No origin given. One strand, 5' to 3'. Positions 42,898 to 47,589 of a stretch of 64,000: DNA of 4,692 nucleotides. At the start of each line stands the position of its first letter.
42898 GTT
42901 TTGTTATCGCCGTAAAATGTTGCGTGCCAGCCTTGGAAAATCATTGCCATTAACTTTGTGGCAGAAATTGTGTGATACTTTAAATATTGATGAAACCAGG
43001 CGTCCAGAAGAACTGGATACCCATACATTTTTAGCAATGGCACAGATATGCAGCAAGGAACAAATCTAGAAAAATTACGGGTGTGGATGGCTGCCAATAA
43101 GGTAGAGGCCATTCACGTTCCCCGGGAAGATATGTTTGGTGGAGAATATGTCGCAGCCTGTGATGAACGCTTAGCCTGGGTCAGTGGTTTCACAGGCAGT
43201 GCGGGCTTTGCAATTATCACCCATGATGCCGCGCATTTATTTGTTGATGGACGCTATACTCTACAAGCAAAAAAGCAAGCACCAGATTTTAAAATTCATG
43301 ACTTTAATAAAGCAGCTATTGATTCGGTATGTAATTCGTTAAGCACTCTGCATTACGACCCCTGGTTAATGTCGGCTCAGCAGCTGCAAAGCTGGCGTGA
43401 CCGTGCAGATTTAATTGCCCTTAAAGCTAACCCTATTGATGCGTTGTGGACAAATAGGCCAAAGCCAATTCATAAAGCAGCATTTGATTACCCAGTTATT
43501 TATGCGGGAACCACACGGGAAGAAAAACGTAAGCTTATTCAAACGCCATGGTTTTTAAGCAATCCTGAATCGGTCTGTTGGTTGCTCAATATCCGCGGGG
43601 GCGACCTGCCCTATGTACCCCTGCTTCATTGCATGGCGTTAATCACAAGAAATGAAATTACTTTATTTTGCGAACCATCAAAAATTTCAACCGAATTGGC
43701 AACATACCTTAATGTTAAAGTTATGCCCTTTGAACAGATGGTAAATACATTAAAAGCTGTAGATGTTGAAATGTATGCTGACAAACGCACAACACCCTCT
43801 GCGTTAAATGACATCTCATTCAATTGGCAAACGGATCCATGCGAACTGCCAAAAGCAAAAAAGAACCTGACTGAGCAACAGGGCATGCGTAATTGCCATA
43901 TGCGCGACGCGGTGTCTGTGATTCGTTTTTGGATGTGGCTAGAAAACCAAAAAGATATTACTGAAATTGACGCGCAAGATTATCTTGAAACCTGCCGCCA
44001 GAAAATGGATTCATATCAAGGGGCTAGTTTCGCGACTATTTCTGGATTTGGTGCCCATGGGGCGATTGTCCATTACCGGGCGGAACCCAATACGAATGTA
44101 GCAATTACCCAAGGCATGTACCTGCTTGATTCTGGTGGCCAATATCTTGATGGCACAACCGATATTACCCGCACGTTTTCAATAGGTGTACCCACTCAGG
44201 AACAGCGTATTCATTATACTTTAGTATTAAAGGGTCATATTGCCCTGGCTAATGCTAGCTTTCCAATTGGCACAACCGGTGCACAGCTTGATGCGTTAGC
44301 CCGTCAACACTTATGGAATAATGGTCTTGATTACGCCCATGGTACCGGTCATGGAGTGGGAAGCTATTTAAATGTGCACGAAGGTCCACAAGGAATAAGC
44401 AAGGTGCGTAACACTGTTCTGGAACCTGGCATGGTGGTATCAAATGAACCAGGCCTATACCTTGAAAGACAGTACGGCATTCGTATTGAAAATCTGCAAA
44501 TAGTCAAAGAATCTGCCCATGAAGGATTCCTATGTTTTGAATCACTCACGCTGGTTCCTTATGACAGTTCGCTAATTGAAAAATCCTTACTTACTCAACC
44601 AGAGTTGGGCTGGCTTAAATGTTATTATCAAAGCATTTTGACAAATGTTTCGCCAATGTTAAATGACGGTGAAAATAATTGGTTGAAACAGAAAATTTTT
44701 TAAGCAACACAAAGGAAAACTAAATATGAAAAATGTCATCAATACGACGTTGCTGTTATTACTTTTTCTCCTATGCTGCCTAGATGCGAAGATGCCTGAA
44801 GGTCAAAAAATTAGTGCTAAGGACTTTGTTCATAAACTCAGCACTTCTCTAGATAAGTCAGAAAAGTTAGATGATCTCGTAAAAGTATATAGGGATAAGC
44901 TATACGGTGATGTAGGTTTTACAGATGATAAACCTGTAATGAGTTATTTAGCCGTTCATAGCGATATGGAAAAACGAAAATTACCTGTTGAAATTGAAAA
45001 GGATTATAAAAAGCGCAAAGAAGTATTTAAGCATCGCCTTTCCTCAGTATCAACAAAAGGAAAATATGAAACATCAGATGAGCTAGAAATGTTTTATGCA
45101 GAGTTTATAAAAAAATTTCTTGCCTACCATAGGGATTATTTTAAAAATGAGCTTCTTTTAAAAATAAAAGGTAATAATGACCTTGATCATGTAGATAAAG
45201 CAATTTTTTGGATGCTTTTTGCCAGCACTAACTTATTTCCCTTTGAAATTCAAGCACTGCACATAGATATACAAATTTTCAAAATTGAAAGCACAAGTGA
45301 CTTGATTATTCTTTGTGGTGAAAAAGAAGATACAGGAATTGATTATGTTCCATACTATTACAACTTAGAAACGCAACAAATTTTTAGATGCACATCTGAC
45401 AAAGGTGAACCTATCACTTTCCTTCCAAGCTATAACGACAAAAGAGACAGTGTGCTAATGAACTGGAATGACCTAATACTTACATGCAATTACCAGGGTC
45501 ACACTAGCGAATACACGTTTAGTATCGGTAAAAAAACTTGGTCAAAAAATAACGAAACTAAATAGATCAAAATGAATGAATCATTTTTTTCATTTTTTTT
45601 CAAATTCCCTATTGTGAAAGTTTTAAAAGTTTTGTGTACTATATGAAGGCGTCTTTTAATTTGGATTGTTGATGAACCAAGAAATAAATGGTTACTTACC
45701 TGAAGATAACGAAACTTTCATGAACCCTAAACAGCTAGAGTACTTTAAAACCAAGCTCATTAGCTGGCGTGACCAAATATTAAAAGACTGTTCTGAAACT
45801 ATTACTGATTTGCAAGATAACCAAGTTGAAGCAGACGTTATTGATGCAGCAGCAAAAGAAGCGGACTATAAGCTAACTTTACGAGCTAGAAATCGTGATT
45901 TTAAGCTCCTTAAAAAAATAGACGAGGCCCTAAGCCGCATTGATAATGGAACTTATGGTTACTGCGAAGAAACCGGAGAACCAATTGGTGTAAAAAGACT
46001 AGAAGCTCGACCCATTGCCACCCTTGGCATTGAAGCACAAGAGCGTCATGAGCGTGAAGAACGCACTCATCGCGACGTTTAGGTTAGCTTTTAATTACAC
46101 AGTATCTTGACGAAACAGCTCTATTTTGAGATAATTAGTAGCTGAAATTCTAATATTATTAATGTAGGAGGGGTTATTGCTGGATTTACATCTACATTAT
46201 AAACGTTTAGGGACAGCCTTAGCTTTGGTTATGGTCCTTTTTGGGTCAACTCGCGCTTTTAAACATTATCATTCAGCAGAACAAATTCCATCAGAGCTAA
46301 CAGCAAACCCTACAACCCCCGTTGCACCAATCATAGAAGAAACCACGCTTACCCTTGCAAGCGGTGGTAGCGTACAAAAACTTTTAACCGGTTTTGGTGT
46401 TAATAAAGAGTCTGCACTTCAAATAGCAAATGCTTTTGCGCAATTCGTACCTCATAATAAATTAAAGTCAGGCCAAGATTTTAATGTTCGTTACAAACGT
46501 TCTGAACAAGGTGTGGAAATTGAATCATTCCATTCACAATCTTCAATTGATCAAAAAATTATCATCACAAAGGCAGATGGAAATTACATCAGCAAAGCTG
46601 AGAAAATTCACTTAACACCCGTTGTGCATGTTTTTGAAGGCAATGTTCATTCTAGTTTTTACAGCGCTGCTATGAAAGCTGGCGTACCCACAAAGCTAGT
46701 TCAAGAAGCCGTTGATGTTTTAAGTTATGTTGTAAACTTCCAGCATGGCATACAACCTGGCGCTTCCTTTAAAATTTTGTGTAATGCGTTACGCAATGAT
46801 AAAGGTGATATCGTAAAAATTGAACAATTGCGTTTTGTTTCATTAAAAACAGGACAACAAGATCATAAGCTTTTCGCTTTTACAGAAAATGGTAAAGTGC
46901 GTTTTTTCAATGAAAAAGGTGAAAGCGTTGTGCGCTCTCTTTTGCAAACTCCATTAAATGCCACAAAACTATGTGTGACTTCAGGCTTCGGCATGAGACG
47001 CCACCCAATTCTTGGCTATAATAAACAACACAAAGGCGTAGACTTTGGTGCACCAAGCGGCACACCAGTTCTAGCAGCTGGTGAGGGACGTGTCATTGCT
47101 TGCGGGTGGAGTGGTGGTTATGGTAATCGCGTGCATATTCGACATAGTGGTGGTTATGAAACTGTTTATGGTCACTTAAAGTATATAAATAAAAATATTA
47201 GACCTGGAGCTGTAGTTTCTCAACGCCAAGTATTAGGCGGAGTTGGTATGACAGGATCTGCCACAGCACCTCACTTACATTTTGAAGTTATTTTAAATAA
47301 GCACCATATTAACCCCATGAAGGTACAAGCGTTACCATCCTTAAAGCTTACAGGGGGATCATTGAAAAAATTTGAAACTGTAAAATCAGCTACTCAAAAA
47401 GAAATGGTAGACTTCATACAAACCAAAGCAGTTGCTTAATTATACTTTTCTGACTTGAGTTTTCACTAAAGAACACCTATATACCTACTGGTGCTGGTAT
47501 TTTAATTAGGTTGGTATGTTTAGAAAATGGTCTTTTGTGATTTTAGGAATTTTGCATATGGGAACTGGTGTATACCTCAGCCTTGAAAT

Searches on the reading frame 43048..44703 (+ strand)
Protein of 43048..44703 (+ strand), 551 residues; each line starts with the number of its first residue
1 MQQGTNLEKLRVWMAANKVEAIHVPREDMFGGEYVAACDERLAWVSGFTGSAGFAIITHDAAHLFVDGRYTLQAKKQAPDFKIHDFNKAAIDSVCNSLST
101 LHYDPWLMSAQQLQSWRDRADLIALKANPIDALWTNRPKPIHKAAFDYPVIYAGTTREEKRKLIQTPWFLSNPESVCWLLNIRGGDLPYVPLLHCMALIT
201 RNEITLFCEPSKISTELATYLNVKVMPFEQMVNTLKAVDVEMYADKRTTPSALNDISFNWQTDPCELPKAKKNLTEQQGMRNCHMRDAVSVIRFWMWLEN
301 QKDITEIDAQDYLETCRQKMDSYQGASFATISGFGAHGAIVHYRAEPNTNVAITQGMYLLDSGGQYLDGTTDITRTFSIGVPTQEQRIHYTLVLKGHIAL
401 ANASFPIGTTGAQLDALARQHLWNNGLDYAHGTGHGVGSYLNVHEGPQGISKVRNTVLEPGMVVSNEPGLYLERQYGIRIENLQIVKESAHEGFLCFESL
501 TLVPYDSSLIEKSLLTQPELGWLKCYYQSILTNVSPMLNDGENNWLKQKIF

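Call 6: search_protein_families(library=pfam, proteins=[window:43048-44703:+], max_evalue=0.001)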
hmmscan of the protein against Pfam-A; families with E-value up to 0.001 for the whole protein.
window:43048-44703:+ (551 aa): 4 families
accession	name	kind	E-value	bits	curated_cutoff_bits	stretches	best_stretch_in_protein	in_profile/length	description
PF00557.29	Peptidase_M24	-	2.1e-50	171.9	23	1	279-488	2-208/208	Metallopeptidase family M24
PF16189.11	Creatinase_N_2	-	9.4e-26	91.2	29.7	1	136-276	1-161/161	Creatinase/Prolidase N-terminal domain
PF16188.10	Peptidase_M24_C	-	1.4e-17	63.8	28.9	1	493-549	1-59/63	C-terminal region of peptidase_M24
PF01321.24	Creatinase_N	-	3e-14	54.1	22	1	7-120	2-110/128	Creatinase/Prolidase N-terminal domain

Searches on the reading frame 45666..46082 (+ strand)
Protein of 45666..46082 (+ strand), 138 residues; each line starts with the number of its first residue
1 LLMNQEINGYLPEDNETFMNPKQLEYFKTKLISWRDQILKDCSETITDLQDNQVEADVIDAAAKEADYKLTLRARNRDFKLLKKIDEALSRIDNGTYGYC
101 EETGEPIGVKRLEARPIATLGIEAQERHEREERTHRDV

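Call 6: search_protein_families(library=pfam, proteins=[window:45666-46082:+], max_evalue=0.001)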
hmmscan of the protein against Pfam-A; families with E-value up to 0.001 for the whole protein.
window:45666-46082:+ (138 aa): 2 families
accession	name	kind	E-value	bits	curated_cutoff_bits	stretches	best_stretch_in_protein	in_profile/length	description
PF21157.2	DksA_N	-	6.3e-22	78.1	27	1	23-92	1-71/71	DnaK suppressor protein DksA, N-terminal domain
PF01258.23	zf-dskA_traR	-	1.8e-11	44.3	24.9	1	95-130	1-36/36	Prokaryotic dksA/traR C4-type zinc finger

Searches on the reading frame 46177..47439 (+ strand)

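Call 6: search_protein_families(library=pfam, proteins=[window:46177-47439:+], max_evalue=0.001)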
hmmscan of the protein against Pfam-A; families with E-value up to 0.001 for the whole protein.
window:46177-47439:+ (420 aa): 2 families
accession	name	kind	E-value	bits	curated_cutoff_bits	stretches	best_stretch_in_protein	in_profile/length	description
PF01551.29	Peptidase_M23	-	5.6e-30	103.8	28.7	1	284-380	2-96/96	Peptidase family M23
PF19425.4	Csd3_N2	-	6.1e-07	29.8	27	1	151-271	7-120/122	Csd3 second domain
